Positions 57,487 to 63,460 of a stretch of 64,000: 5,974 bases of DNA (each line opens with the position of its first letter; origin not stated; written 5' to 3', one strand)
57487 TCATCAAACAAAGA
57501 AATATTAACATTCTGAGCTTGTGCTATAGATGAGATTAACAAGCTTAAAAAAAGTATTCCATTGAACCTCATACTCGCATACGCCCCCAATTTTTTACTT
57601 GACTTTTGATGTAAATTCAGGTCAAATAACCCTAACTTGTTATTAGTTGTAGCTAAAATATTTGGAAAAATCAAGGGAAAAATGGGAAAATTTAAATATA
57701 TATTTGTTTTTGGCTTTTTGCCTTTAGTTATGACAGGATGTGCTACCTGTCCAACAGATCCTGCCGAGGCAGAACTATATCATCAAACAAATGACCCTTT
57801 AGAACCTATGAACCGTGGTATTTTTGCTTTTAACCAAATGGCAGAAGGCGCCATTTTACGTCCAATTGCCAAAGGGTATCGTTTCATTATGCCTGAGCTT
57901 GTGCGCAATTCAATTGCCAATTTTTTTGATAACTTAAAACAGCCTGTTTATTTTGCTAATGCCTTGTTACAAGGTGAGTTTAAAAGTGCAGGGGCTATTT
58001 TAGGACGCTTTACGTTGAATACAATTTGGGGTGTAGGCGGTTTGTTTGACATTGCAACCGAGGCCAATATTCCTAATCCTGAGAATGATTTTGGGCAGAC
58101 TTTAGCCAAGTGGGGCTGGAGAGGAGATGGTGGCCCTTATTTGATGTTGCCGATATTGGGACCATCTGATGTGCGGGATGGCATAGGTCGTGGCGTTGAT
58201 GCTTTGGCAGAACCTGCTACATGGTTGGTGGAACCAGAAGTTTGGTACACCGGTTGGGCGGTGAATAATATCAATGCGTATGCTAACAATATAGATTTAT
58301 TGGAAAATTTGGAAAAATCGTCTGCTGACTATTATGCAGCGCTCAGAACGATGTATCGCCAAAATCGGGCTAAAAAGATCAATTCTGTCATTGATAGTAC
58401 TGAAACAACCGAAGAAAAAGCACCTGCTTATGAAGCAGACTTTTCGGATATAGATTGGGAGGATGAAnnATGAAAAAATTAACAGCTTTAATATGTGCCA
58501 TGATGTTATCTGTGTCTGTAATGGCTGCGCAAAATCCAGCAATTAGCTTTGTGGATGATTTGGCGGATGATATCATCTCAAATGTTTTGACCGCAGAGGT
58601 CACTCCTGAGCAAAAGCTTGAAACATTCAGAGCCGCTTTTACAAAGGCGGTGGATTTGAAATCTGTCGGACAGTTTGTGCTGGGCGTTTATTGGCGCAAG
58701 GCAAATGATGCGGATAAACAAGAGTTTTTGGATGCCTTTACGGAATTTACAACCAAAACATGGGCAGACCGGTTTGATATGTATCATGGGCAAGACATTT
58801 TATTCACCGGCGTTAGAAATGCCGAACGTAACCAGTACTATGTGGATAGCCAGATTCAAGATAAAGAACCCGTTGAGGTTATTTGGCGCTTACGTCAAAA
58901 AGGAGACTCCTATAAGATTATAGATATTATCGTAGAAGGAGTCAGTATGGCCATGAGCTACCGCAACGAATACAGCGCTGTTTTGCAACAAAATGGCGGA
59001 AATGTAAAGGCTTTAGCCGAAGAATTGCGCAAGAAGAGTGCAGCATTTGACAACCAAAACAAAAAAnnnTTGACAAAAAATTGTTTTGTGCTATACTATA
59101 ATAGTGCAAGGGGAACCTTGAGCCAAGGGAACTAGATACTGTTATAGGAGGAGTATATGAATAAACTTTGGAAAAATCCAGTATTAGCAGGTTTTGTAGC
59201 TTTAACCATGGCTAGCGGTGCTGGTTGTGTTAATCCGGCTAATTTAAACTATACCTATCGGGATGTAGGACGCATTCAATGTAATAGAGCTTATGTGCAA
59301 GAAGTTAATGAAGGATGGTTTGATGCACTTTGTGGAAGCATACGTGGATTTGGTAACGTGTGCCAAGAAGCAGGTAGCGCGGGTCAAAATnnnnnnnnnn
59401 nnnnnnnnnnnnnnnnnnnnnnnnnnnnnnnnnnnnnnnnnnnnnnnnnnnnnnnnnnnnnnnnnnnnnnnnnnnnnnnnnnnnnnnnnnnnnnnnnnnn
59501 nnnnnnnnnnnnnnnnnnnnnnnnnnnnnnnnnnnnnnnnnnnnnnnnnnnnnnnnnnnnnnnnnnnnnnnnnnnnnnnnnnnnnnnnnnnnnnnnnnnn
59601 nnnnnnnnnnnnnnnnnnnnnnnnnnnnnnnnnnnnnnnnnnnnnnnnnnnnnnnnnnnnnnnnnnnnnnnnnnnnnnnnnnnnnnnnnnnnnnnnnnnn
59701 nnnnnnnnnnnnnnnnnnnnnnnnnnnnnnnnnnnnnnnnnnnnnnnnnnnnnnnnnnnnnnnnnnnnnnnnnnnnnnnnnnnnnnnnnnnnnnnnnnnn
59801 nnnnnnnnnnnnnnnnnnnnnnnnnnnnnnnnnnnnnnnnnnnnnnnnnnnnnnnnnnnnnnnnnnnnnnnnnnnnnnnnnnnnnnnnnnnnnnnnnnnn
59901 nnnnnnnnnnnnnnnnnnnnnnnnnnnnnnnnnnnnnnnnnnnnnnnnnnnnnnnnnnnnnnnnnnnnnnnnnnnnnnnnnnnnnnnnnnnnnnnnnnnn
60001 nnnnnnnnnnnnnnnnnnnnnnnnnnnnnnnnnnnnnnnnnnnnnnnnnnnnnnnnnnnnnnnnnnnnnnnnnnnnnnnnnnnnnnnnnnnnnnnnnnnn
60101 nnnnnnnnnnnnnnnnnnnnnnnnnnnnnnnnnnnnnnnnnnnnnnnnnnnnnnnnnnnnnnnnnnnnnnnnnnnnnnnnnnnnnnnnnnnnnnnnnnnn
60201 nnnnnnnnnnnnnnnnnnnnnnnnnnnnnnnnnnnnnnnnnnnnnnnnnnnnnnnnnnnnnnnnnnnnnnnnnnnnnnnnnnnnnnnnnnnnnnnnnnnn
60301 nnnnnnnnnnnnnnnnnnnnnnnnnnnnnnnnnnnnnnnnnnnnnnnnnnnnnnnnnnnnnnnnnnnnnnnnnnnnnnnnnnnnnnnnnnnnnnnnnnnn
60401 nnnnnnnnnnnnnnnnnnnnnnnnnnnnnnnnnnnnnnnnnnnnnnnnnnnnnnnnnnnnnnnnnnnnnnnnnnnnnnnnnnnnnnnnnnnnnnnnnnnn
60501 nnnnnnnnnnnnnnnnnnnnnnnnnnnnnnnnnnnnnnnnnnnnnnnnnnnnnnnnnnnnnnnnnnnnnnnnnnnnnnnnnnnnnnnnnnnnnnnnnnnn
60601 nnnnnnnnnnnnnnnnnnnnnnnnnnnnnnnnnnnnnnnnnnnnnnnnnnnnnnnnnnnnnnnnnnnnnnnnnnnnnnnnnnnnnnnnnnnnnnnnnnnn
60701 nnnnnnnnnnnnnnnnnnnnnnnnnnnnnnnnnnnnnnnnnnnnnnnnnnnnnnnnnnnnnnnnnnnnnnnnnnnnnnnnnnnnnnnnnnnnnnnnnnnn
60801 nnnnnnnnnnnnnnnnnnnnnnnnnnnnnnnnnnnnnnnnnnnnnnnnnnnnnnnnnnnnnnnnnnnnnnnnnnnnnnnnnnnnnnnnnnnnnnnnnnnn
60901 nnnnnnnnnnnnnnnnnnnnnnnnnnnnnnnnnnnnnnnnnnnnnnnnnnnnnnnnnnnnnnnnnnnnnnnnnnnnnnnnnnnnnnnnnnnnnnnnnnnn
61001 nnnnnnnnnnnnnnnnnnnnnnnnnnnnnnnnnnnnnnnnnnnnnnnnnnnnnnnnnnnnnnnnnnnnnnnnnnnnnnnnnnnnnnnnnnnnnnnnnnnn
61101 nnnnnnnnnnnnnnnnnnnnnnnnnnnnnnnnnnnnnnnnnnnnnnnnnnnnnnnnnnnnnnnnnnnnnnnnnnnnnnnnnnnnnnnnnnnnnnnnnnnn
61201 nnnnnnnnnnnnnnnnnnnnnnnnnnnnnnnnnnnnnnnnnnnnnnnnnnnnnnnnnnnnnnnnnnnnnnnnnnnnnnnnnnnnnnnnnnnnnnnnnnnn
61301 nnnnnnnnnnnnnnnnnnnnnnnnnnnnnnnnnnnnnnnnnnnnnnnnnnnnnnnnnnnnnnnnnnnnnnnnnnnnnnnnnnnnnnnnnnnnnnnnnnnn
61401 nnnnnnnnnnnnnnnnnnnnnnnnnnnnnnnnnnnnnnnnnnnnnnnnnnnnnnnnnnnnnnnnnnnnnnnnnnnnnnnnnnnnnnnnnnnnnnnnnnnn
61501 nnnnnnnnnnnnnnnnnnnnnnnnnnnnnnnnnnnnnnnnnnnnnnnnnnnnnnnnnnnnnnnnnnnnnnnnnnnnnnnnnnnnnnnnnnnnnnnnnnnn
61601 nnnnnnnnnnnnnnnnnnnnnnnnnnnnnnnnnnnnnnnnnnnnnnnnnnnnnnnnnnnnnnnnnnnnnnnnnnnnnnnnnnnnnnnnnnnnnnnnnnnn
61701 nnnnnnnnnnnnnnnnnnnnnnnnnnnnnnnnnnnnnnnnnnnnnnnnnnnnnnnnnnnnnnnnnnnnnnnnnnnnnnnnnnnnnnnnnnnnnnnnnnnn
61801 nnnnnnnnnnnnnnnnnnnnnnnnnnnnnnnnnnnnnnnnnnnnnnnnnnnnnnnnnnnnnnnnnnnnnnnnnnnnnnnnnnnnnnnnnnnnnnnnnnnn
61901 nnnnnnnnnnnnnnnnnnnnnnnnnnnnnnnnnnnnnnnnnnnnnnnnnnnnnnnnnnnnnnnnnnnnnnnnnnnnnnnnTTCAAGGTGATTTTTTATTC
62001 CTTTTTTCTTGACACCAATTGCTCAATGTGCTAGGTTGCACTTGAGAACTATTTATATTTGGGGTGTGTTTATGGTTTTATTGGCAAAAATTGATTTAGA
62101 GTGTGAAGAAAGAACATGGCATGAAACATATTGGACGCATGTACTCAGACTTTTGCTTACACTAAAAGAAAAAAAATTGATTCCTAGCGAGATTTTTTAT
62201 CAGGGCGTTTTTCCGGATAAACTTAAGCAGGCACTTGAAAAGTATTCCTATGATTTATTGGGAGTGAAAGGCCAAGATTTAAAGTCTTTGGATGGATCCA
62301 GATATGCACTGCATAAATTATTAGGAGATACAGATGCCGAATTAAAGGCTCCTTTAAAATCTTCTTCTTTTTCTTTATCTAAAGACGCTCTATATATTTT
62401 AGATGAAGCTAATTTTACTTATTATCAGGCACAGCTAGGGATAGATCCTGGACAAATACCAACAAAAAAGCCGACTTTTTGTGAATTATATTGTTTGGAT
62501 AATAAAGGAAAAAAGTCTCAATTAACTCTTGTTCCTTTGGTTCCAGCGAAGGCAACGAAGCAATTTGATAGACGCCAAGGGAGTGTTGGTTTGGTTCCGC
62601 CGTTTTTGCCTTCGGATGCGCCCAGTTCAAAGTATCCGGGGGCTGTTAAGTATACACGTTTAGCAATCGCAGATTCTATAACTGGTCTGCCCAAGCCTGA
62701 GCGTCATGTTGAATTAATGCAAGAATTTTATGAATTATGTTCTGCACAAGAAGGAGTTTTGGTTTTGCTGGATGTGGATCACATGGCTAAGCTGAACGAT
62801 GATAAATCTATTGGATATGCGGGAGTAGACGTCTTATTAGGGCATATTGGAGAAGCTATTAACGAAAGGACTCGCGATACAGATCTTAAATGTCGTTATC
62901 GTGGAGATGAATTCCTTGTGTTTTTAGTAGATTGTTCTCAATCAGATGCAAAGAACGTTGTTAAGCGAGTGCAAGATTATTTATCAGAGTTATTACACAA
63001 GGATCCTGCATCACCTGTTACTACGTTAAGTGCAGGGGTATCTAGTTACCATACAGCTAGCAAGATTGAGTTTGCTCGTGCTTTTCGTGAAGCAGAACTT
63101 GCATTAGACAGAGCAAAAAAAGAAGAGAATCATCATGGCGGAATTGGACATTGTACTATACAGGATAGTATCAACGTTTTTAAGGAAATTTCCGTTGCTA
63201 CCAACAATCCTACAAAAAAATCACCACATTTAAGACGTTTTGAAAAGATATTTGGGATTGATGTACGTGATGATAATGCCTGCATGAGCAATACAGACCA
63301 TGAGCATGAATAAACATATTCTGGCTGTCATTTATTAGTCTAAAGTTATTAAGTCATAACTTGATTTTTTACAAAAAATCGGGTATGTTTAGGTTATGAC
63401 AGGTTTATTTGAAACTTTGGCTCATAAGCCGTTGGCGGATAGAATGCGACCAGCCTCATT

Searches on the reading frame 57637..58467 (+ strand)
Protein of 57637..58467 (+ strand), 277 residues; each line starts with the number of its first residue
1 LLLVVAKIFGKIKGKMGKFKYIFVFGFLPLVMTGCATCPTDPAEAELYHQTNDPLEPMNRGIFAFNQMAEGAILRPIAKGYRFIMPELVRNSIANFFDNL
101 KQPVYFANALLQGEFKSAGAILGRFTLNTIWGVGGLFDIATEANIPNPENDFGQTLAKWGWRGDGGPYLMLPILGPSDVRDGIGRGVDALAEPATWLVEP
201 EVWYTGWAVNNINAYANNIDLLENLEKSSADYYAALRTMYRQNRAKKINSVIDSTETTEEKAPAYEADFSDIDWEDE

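Call 24: search_protein_families(library=pfam, proteins=[window:57637-58467:+], max_evalue=0.01)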
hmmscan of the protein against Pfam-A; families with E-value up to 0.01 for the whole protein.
window:57637-58467:+ (277 aa): 1 family
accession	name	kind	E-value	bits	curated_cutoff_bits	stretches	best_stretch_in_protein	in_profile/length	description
PF04333.18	MlaA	-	1.9e-67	227.1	25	1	52-246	2-194/195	MlaA lipoprotein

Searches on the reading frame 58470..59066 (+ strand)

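Call 24: search_protein_families(library=pfam, proteins=[window:58470-59066:+], max_evalue=0.01)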
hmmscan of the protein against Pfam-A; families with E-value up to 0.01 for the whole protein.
window:58470-59066:+ (199 aa): 1 family
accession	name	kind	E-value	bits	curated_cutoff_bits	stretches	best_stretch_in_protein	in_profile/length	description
PF05494.18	MlaC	-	7.8e-40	136.8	26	1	29-188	5-166/166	MlaC protein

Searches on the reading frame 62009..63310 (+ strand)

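Call 24: search_protein_families(library=pfam, proteins=[window:62009-63310:+], max_evalue=0.01)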
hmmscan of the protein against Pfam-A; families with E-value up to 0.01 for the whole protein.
window:62009-63310:+ (434 aa): 3 families
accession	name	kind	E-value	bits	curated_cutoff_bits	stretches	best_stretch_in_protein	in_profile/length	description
PF00990.26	GGDEF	-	1.9e-20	73.7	23.8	1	220-374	2-159/161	Diguanylate cyclase, GGDEF domain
PF17853.6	GGDEF_2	-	0.00057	20.6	24.5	1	276-367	37-115/116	GGDEF-like domain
PF22335.1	Cas10-Cmr2_palm2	-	0.00086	19.9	27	1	291-373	50-127/133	Cas10/Cmr2, second palm domain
